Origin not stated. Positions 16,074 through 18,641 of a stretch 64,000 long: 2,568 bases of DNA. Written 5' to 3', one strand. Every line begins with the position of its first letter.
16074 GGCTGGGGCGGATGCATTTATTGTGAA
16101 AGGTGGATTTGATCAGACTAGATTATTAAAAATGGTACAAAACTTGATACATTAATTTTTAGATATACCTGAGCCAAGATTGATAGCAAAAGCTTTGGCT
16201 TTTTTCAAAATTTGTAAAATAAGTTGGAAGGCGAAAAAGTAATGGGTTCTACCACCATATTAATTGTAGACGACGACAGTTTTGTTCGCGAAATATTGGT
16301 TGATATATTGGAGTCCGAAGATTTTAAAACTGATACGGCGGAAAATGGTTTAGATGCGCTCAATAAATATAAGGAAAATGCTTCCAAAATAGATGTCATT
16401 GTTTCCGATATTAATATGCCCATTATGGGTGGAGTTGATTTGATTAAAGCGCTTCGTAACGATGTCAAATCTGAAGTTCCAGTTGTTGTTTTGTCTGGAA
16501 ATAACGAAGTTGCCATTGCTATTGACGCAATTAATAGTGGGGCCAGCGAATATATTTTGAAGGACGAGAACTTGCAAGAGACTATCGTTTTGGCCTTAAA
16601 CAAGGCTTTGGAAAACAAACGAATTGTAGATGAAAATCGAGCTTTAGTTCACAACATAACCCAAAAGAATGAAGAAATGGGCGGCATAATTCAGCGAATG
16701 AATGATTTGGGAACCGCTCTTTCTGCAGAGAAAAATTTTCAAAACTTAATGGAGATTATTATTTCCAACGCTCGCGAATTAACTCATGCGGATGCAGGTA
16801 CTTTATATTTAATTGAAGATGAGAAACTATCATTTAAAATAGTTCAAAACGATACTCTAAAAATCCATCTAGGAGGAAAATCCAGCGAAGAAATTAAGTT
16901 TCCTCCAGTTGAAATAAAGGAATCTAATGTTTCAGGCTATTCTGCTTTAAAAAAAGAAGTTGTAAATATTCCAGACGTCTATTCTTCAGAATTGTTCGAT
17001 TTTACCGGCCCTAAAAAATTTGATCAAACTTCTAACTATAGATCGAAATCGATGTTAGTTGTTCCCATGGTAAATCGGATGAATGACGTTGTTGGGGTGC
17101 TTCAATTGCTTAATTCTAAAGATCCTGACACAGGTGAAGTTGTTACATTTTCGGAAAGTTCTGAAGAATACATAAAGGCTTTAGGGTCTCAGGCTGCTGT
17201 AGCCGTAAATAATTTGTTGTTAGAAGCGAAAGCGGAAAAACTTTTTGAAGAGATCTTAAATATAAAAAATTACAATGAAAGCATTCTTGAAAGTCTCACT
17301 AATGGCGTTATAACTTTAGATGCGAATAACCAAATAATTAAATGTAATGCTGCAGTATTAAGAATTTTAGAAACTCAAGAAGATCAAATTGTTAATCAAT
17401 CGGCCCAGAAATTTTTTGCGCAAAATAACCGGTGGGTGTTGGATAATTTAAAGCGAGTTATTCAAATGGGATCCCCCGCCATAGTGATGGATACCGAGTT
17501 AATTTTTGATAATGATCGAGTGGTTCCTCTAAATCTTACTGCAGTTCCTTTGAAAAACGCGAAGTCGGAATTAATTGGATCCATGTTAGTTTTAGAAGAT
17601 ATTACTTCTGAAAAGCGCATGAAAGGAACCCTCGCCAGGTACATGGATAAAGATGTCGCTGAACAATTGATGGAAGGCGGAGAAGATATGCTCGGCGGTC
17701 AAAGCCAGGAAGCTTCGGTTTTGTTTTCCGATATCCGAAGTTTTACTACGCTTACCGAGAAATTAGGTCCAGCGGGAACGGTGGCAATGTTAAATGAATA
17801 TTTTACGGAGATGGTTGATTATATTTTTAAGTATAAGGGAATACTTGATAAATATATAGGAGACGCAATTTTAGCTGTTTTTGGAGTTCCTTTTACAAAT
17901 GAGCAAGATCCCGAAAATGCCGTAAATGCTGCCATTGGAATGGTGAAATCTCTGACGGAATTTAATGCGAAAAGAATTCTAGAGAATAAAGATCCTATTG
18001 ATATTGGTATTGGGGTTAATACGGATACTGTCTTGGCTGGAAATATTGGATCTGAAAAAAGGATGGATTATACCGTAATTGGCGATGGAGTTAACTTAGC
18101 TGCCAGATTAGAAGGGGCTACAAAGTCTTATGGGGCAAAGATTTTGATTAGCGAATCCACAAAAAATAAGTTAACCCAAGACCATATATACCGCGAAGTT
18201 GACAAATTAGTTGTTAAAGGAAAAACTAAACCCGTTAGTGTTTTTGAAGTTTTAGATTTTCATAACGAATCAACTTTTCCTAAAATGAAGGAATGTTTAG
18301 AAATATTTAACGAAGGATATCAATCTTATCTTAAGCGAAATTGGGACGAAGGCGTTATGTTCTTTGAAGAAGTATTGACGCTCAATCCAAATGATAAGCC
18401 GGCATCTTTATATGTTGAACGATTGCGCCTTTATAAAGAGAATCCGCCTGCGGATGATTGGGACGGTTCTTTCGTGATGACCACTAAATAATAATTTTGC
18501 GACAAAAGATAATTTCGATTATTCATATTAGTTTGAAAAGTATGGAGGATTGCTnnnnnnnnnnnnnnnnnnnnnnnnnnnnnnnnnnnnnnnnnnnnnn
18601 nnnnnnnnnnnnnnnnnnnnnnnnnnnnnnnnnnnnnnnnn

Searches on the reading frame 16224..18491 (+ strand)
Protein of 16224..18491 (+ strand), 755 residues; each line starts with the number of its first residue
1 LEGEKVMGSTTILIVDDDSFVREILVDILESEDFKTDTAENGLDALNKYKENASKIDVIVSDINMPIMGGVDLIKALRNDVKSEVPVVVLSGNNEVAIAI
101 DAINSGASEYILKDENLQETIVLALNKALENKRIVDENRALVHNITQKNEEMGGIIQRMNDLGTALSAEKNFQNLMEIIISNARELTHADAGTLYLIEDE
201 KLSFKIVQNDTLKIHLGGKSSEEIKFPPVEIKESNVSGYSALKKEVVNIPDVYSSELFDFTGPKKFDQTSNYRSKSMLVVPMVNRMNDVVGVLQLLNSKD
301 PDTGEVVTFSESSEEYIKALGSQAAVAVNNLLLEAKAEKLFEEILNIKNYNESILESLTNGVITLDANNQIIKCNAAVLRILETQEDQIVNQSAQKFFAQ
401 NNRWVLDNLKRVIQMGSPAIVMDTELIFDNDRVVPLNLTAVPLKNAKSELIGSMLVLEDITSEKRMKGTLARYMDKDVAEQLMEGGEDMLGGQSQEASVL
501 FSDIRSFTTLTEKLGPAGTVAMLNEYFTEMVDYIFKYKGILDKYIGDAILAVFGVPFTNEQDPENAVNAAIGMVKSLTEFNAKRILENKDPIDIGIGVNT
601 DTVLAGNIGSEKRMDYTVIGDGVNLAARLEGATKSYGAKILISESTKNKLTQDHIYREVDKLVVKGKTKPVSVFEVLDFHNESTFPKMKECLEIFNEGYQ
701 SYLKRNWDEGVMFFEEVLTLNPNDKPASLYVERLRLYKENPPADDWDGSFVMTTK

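Call 16: search_protein_families(library=pfam, proteins=[window:16224-18491:+], max_evalue=0.001)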
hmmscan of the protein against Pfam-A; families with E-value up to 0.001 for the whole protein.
window:16224-18491:+ (755 aa): 9 families
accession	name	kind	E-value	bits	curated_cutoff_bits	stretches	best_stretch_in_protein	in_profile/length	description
PF00211.25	Guanylate_cyc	-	4e-26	92.2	21.9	1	494-670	6-176/183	Adenylate and Guanylate cyclase catalytic domain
PF00072.30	Response_reg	-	1.5e-24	86.8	30.2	1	12-119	1-105/111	Response regulator receiver domain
PF13426.13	PAS_9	-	1e-11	45.4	27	1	360-461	2-102/103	PAS domain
PF00989.32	PAS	-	1.1e-11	45.2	22.6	1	352-460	4-113/113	PAS fold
PF01590.32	GAF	-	5.1e-11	43.7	22.4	1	173-328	3-133/133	GAF domain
PF13185.12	GAF_2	-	9.6e-10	39.2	28.6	1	170-328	2-135/136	GAF domain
PF08448.16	PAS_4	-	3.2e-09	37.4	23.1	1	355-465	1-110/110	PAS fold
PF13492.12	GAF_3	-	2.6e-08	34.8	27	1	172-330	2-129/129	GAF domain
PF13188.13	PAS_8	-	0.00064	20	21.8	0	352-389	4-43/65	PAS domain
